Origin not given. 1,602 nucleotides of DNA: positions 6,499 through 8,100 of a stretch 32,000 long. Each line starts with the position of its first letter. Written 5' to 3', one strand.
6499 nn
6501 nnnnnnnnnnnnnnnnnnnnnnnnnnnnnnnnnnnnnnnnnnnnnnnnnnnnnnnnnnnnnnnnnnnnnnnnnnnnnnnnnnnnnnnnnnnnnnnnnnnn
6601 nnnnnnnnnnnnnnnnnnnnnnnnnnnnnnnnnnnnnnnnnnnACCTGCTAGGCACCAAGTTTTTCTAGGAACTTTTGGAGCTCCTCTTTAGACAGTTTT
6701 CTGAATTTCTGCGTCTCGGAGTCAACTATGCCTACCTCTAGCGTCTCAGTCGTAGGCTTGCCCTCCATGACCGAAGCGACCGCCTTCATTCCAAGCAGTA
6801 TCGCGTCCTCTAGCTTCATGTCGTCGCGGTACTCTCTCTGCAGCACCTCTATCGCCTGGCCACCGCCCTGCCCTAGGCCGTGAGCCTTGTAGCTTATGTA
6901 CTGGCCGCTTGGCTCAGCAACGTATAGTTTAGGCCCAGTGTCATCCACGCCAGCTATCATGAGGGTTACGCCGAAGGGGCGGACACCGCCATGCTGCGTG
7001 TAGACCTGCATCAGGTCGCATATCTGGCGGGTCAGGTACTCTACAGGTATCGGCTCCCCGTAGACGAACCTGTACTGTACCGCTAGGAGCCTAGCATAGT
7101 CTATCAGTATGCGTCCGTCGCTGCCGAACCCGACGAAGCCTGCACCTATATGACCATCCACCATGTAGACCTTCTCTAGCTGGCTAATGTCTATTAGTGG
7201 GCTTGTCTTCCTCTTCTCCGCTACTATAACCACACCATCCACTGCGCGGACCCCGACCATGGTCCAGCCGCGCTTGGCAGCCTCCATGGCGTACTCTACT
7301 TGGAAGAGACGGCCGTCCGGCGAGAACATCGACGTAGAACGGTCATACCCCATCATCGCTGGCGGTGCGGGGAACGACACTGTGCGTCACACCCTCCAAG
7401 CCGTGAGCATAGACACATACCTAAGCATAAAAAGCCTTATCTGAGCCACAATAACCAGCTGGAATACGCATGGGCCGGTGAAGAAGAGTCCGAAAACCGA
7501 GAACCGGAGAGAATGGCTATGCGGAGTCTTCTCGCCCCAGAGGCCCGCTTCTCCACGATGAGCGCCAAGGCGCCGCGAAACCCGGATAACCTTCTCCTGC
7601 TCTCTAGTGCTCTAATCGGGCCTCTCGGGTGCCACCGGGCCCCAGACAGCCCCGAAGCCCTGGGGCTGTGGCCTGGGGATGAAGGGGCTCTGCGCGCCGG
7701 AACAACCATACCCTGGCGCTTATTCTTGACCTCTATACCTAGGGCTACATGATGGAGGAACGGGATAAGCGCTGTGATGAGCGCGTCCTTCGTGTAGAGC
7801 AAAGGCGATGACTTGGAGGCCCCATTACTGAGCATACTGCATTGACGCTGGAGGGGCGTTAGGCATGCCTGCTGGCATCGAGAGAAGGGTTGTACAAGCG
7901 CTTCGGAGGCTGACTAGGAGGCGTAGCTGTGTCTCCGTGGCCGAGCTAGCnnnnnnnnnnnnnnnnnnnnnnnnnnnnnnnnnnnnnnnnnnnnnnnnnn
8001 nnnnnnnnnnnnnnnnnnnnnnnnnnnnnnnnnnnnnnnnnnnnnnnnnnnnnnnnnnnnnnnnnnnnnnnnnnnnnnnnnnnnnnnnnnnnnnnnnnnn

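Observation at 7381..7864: ~480 bp ORF-poor, densely base-paired region next to psmA: unassigned structured RNA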

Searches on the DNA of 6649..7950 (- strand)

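Call 4: search_rna_families(source=window, start=7250, end=7950, threshold=evalue, max_evalue=10, show_alignments=5)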
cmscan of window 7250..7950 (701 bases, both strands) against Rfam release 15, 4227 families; matches with E-value up to 10: 4.
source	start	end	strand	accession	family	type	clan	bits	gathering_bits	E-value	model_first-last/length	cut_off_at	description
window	7556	7683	-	RF01385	isrA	Gene; sRNA;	-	15.9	51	0.64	1-129/129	no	isrA Hfq binding RNA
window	7633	7659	-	RF03059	raiA-hairpin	Gene; sRNA;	-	14.2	43.7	9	13-39/48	no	raiA-hairpin RNA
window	7745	7813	+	RF01120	sR33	Gene; snRNA; snoRNA; CD-box;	-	12.4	37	8.3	1-55/55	no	Small nucleolar RNA sR33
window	7771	7826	+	RF01142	sR19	Gene; snRNA; snoRNA; CD-box;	-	10.2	45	9.8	1-63/63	no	Small nucleolar RNA sR19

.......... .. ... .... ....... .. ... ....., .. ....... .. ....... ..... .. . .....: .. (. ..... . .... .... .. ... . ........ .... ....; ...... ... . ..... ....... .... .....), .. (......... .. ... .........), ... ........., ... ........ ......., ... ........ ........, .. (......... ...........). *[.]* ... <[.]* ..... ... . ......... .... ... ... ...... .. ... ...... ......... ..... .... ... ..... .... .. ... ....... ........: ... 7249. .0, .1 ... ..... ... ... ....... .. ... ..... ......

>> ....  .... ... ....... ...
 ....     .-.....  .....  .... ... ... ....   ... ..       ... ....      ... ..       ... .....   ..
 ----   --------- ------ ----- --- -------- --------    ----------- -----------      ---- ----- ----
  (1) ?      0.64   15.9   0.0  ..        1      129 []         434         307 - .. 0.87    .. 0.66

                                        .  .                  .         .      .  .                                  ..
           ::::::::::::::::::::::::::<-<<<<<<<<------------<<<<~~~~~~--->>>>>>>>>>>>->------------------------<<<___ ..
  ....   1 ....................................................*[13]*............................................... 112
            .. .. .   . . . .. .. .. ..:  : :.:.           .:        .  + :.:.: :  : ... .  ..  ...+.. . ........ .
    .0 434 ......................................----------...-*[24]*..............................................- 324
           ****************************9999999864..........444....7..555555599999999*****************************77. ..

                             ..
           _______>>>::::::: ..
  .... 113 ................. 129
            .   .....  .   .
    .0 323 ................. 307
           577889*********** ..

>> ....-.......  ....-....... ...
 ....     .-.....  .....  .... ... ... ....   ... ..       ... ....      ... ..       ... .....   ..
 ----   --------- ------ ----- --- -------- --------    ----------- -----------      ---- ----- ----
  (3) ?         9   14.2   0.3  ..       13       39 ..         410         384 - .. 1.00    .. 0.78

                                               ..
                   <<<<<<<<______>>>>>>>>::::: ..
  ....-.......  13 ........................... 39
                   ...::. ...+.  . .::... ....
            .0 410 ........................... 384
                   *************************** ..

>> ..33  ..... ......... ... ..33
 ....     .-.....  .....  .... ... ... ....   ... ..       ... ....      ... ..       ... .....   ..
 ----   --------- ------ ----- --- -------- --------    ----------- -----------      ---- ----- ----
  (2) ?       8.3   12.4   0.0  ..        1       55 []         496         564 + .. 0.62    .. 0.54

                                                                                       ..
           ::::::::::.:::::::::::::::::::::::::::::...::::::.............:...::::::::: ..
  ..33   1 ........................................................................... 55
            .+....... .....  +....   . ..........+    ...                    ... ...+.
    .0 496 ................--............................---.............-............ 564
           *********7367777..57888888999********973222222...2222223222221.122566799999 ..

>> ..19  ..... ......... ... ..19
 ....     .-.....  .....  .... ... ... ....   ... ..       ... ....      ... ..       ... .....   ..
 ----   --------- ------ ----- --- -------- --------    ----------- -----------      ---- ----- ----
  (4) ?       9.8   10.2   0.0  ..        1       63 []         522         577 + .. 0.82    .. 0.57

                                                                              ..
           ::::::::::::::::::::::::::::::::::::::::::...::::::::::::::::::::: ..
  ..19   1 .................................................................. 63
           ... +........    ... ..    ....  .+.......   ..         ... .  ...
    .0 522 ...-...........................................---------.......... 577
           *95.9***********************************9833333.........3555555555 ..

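Call 13: search_rna_families(sources=[L005, L006, L007, L008, L009, L010, L011, L012, L013, L014, L015, L016, L036], threshold=gathering)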
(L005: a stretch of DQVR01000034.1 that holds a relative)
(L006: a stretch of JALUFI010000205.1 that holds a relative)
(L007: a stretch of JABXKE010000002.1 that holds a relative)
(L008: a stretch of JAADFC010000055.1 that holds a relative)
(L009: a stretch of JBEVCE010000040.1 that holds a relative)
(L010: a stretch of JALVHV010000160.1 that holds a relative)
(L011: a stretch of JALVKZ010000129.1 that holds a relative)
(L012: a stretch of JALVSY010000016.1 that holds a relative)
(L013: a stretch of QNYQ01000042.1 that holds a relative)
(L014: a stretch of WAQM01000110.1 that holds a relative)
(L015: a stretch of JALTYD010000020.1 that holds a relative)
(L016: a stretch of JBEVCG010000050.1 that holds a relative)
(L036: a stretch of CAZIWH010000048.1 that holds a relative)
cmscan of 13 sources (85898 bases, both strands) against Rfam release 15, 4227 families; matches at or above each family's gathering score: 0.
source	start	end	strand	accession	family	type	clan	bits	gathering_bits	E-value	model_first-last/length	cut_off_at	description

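Call 58: search_rna_families(source=L012, start=3590, end=4000, threshold=evalue, max_evalue=10, show_alignments=3)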
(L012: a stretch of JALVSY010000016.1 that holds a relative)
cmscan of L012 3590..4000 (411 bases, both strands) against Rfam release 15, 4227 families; matches with E-value up to 10: 7.
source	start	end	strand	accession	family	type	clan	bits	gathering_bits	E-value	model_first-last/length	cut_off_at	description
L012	3818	3887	-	RF00377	snoU6-53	Gene; snRNA; snoRNA; CD-box;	-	18.6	36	0.15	1-110/110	no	Small nucleolar RNA U6-53/MBII-28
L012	3717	3796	-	RF03698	mir-2861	Gene; miRNA;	-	15.5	89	9.1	1-82/82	no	mir-2861 microRNA precursor family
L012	3621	3685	-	RF01136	sR28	Gene; snRNA; snoRNA; CD-box;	-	14.5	39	0.19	1-55/55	no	Small nucleolar RNA sR28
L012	3816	3851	-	RF01131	sR47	Gene; snRNA; snoRNA; CD-box;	CL00132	14.2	40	0.57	1-55/55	no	Small nucleolar RNA sR47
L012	3696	3756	-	RF02808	PyrR210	Gene; snRNA; snoRNA; HACA-box;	-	14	59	3.5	1-59/59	no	Pyrobaculum sRNA 210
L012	3821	3883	-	RF01122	sR39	Gene; snRNA; snoRNA; CD-box;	-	13.6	50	0.52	1-56/56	no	Small nucleolar RNA sR39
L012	3628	3685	-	RF01142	sR19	Gene; snRNA; snoRNA; CD-box;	-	10.8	45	4.1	1-63/63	no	Small nucleolar RNA sR19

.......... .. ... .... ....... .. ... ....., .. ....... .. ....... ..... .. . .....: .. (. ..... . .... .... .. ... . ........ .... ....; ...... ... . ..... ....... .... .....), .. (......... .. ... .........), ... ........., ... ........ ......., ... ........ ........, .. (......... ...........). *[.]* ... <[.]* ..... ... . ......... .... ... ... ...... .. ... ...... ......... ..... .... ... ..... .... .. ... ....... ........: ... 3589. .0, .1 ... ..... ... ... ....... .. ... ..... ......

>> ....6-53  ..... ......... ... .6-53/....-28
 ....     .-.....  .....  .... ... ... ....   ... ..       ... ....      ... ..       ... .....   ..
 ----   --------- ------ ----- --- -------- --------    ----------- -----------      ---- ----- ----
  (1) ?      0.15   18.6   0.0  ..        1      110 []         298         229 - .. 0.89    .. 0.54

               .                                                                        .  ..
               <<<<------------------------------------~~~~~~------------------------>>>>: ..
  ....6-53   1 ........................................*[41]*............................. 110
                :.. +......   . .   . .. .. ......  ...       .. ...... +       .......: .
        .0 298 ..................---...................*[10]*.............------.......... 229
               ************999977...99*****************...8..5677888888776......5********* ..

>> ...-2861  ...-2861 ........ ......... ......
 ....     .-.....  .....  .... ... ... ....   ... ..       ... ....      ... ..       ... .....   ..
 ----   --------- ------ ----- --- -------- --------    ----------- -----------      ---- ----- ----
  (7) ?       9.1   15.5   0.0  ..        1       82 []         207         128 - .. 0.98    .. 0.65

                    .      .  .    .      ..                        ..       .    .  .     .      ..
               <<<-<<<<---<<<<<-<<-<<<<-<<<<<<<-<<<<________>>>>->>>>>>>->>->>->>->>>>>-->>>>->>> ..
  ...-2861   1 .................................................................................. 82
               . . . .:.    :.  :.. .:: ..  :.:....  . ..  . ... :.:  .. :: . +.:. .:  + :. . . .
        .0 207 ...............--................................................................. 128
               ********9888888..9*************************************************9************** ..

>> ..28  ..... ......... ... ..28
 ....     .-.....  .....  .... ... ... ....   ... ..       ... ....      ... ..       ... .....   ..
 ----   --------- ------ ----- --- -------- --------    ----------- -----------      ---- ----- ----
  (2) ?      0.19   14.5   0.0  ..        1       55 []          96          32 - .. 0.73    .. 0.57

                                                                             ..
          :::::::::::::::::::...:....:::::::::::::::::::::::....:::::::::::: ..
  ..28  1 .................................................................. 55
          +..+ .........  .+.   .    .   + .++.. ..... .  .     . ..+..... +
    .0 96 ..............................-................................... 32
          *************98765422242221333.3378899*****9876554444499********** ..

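Call 59: search_rna_families(source=L012, start=3676, end=3800, threshold=evalue, max_evalue=10, show_alignments=6)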
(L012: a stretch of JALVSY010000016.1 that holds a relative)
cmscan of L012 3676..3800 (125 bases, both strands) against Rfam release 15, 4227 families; matches with E-value up to 10: 6.
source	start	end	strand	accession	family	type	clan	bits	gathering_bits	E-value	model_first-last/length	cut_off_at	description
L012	3713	3755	+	RF04220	HCV_SL588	Cis-reg;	-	15.6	79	1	1-81/81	no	SL588 non-coding RNA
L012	3717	3796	-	RF03698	mir-2861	Gene; miRNA;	-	15.5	89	2.8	1-82/82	no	mir-2861 microRNA precursor family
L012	3696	3756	-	RF02808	PyrR210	Gene; snRNA; snoRNA; HACA-box;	-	14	59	1.1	1-59/59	no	Pyrobaculum sRNA 210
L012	3726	3757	-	RF00453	Cardiovirus_CRE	Cis-reg;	-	13.4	37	6.2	1-33/33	no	Cardiovirus cis-acting replication element (CRE)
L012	3712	3740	-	RF00502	TCV_Pr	Cis-reg;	-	12.1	40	6.8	1-34/34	no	Turnip crinkle virus (TCV) core promoter hairpin (Pr)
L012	3775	3800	-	RF01956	NEAT1_2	Gene; lncRNA;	-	11.8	60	1.4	91-116/116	5'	Nuclear enriched abundant transcript 1 conserved region 2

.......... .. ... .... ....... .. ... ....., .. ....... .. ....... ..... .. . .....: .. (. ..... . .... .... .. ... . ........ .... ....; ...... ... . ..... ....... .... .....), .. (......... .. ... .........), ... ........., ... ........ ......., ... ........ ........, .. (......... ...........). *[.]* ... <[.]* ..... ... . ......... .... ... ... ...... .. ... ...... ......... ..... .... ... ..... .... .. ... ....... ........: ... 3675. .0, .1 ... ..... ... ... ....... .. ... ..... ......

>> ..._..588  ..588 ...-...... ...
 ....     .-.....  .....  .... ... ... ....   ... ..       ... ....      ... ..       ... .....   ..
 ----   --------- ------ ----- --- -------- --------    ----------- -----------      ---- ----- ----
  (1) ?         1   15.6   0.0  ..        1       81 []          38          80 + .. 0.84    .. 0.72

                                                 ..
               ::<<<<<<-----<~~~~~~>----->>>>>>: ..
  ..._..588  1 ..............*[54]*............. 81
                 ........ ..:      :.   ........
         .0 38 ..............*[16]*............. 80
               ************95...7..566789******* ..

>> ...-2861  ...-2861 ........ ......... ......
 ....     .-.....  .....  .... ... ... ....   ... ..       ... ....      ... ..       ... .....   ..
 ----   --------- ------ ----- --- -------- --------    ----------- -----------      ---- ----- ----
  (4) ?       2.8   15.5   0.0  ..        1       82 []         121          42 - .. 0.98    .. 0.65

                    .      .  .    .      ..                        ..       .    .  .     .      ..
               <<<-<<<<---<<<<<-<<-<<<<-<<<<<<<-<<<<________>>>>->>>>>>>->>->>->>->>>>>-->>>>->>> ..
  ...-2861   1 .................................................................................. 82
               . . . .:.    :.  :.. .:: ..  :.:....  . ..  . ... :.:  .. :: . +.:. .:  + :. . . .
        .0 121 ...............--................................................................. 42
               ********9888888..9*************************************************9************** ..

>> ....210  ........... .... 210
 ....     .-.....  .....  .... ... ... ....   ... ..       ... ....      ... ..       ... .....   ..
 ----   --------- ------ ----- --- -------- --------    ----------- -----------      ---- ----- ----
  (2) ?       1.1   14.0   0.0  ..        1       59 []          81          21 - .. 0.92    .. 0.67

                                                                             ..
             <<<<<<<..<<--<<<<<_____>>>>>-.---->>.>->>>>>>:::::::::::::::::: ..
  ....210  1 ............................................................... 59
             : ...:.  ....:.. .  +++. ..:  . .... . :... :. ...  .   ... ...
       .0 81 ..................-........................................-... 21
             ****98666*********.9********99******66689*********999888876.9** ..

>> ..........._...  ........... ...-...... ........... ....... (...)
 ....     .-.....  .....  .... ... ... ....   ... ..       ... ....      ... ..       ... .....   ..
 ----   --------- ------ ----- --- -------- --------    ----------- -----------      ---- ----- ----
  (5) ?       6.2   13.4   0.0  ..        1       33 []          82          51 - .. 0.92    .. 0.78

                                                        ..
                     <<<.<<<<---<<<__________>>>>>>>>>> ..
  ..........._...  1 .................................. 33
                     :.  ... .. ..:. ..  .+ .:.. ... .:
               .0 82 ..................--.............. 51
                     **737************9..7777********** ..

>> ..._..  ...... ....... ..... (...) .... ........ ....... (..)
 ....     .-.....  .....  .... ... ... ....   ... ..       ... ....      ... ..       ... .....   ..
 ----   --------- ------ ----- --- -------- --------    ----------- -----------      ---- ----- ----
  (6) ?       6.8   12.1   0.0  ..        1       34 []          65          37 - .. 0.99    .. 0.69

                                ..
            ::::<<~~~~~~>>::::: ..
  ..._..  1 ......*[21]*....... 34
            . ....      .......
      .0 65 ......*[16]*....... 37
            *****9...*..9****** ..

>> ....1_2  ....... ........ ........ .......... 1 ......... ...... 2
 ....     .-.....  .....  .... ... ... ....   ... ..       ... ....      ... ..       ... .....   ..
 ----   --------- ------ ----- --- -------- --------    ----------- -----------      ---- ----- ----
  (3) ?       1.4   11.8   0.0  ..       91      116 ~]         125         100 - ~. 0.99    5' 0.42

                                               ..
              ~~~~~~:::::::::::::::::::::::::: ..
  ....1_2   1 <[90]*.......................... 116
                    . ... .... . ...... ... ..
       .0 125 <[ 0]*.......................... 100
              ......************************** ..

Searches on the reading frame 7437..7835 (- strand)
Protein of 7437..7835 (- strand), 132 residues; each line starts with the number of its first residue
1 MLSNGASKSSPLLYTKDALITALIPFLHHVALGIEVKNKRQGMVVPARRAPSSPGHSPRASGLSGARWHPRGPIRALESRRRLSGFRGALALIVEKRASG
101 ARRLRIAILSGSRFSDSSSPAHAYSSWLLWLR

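Call 11: find_encoding_contigs(protein=window:7437-7835:-, flank=10000, max_places=10)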
Protein window:7437-7835:- (132 aa): no gene with exactly this product is on record in the collection.
